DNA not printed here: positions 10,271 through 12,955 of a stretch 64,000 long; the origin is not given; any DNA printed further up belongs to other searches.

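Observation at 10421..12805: Octaheme cytochrome c fused to HEAT and TPR repeat arrays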

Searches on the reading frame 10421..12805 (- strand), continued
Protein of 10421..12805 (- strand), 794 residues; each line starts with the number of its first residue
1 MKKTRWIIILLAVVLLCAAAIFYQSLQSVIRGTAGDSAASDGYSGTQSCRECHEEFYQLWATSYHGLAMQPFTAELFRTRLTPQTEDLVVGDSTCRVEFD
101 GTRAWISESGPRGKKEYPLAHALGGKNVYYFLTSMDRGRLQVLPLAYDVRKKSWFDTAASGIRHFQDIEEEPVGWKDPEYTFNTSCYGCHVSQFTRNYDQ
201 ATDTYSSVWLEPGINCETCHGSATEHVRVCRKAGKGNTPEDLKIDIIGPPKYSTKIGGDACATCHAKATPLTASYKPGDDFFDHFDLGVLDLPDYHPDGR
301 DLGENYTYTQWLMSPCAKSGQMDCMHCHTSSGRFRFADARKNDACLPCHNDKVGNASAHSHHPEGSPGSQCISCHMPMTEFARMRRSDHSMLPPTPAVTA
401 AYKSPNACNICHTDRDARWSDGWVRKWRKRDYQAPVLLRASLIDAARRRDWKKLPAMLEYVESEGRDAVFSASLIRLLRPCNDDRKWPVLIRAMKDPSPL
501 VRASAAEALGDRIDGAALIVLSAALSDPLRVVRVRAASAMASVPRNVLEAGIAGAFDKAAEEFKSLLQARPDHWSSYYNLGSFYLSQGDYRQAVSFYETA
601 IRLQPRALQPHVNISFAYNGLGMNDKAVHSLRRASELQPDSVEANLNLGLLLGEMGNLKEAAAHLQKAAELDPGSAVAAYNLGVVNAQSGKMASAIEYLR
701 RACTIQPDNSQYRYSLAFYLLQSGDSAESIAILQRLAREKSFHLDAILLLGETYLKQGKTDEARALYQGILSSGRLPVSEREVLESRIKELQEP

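Call 27: search_protein_families(library=pfam, proteins=[L012:5912-7522:-, L012:880-2568:-, L012:2760-4100:-, L014:10455-12371:+, L014:5160-6773:+, L015:10310-11641:-, L016:6666-7718:-, L016:10256-11077:+, L013:1-2949:-, L012:10856-11992:+], max_evalue=0.0001)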
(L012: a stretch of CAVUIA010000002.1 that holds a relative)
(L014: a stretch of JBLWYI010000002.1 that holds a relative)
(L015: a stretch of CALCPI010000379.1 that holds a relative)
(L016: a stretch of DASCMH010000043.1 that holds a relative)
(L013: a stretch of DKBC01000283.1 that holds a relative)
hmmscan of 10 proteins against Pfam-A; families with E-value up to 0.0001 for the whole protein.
L012:5912-7522:- (536 aa): 2 families
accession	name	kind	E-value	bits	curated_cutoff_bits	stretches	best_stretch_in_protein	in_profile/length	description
PF00884.28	Sulfatase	-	1.2e-52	179.6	25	1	33-376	1-300/301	Sulfatase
PF16347.10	SGSH_C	-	6.2e-07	30.1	29.3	1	335-378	11-54/154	N-sulphoglucosamine sulphohydrolase, C-terminal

L012:880-2568:- (562 aa): 1 family
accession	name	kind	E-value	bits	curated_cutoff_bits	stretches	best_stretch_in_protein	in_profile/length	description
PF13557.12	Phenol_MetA_deg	-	5.8e-36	125.2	22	1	57-219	10-168/242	Putative MetA-pathway of phenol degradation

L012:2760-4100:- (446 aa): 4 families
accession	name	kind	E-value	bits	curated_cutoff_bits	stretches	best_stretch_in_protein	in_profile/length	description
PF09619.16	YscW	-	9.1e-32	110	22.6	1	2-102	6-107/107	Type III secretion system lipoprotein chaperone (YscW)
PF03724.22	META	-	2.2e-19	69.9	24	1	329-441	2-108/109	META domain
PF17185.10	NlpE_C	-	1.2e-18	67.7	22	1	235-322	5-89/90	NlpE C-terminal OB domain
PF04170.18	NlpE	-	2.1e-15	57.8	22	1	132-216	1-85/86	NlpE N-terminal domain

L014:10455-12371:+ (638 aa): 2 families
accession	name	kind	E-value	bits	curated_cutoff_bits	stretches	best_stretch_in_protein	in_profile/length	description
PF00593.30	TonB_dep_Rec_b-barrel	-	2.1e-35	123.9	27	1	266-612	50-436/436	TonB dependent receptor-like, beta-barrel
PF07715.20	Plug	-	6.3e-18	65.7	23.9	1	62-165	5-107/107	TonB-dependent Receptor Plug Domain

L014:5160-6773:+ (537 aa): 0 families

L015:10310-11641:- (443 aa): 5 families
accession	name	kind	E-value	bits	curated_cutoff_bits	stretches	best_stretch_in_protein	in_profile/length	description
PF16360.10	GTP-bdg_M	-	6.8e-29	100.7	29.5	1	120-208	1-79/79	GTP-binding GTPase Middle Region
PF13167.11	GTP-bdg_N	-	2.2e-23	83.1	25.4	1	32-117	3-88/89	GTP-binding GTPase N-terminal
PF01926.29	MMR_HSR1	-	4.4e-21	75.5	21.9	1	217-334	3-113/113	50S ribosome-binding GTPase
PF02421.24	FeoB_N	-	3.8e-07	30.2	27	1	216-373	3-155/156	Ferrous iron transport protein B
PF03193.22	RsgA_GTPase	-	9.1e-07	29.3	30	0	324-376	52-106/174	RsgA GTPase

L016:6666-7718:- (350 aa): 1 family
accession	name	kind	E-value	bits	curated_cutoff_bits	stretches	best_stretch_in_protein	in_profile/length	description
PF00296.26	Bac_luciferase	-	2.7e-47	162.1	27.9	1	14-311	18-314/314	Luciferase-like monooxygenase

L016:10256-11077:+ (273 aa): 0 families

L013:1-2949:- (983 aa): 1 family
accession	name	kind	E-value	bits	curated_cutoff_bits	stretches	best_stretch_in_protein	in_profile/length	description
PF22352.2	K319L-like_PKD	-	3.9e-11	43.2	27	1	895-971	12-84/84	K319L-like, PKD domain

L012:10856-11992:+ (378 aa): 0 families

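Call 30: find_encoding_contigs(protein=P0114, flank=8000, max_places=1)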
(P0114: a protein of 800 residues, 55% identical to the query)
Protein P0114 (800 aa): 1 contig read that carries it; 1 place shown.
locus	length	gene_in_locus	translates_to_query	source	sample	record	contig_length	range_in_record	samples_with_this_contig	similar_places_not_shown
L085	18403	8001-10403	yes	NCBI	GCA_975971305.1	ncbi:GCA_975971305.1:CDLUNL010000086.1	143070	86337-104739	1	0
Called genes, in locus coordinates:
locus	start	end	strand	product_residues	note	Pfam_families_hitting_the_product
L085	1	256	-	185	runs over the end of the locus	PF13590:DUF4136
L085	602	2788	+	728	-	PF03629:SASA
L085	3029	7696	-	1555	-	PF01011:PQQ (faint), PF13360:PQQ_2, PF13570:Beta-prop_ACSF4, PF13360:PQQ_2, PF10528:GLEYA (faint), PF07691:PA14, PF11721:Malectin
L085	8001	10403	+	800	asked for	PF13646:HEAT_2, PF23914:TPR_CcmH_CycH, PF25063:ARM_TT21_C (weak), PF00515:TPR_1 (weak), PF13414:TPR_11 (weak), PF14559:TPR_19, PF13432:TPR_16, PF13432:TPR_16, +21 more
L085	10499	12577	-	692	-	PF00884:Sulfatase, PF01663:Phosphodiest (faint), PF16347:SGSH_C, PF13385:Laminin_G_3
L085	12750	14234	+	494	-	PF01566:Nramp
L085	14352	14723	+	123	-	PF01740:STAS, PF13466:STAS_2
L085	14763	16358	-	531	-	PF00884:Sulfatase, PF01663:Phosphodiest (weak), PF16347:SGSH_C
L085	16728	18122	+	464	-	PF00884:Sulfatase, PF01663:Phosphodiest, PF16347:SGSH_C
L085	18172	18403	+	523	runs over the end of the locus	PF00884:Sulfatase, PF01663:Phosphodiest (faint), PF16347:SGSH_C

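Call 31: find_encoding_contigs(protein=P0118, flank=8000, max_places=1)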
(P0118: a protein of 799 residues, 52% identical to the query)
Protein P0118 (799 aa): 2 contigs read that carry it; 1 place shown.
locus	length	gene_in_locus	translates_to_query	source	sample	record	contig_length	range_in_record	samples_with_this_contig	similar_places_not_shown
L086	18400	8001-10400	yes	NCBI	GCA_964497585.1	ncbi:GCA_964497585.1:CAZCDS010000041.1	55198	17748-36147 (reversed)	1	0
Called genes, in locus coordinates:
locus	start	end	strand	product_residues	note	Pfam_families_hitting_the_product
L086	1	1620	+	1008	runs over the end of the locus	PF00912:Transgly, PF00905:Transpeptidase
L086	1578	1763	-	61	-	-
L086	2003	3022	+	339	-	PF03054:tRNA_Me_trans, PF20259:tRNA_Me_trans_M, PF20258:tRNA_Me_trans_C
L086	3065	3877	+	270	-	PF02540:NAD_synthase (weak)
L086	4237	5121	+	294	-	PF09754:PAC2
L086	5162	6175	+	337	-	-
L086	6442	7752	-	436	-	PF12717:Cnd1 (faint), PF01602:Adaptin_N (faint), PF02985:HEAT (faint), PF13646:HEAT_2, PF03130:HEAT_PBS (faint), PF13513:HEAT_EZ (faint), PF00514:Arm (faint), PF13646:HEAT_2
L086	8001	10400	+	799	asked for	PF14522:Cytochrome_C7 (faint), PF14537:Cytochrom_c3_2 (faint), PF13435:Cytochrome_C554 (faint), PF13428:TPR_14 (faint), PF13371:TPR_9 (faint), PF13646:HEAT_2 (weak), PF13432:TPR_16 (weak), PF23914:TPR_CcmH_CycH (weak), +12 more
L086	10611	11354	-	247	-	-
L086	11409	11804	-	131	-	PF01042:Ribonuc_L-PSP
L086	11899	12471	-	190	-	PF01966:HD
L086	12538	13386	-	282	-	PF01553:Acyltransferase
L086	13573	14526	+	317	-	PF01925:TauE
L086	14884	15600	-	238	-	-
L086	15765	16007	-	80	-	-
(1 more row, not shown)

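Call 33: predict_structure(alignment_id=A1)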
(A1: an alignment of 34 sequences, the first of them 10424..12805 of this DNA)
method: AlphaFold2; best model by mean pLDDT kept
length: 794 residues; sequences in the alignment: 34
mean_pLDDT: 69.0   pTM: 0.65
mean pLDDT of the five models: 69.0, 68.0, 67.0, 67.0, 65.1
residues with pLDDT >= 90: 244; 70-90: 192; 50-70: 98; < 50: 260
segments of 3 or more residues with pLDDT < 50: 28-69, 124-126, 160-171, 182-192, 207-223, 237-253, 264-267, 273-279, 290-433
pLDDT, mean of each block of 10 residues (from residue 1): 70 83 64 35 36 42 39 79 86 89 90 86 58 62 74 70 42 59 46 59 53 41 50 53 40 50 50 49 56 46 35 45 39 35 35 36 41 34 35 28 32 40 35 54 76 93 80 84 92 90 91 91 92 90 90 94 81 83 95 96 87 97 97 94 96 96 96 93 95 96 91 95 93 89 87 91 91 83 89 68
secondary structure, 60 per line:
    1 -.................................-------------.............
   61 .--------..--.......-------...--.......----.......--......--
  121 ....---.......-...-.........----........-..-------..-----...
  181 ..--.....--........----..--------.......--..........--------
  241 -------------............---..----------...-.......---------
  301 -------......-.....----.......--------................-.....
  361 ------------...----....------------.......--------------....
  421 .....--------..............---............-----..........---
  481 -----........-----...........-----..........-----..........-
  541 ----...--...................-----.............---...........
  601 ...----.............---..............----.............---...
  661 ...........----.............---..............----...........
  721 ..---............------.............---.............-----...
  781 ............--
elements in order (helices of 4 or more, strands of 3 or more residues): H2-34 H48-61 H74-80 E88-90 E93-99 E104-110 E113-118 E121-124 E128-134 E140-148 E153-156 H157-160 H185-189 H192-197 H214-220 H223-232 H254-265 H287-291 H308-313 H315-319 H324-330 H339-354 H356-360 H380-383 H396-402 H417-425 H434-447 H451-462 H468-477 H486-493 H499-509 H515-524 H530-539 H550-568 H574-586 H590-603 H608-620 H624-637 H642-654 H658-671 H676-688 H692-705 H710-722 H726-737 H744-756 H760-772 H778-792
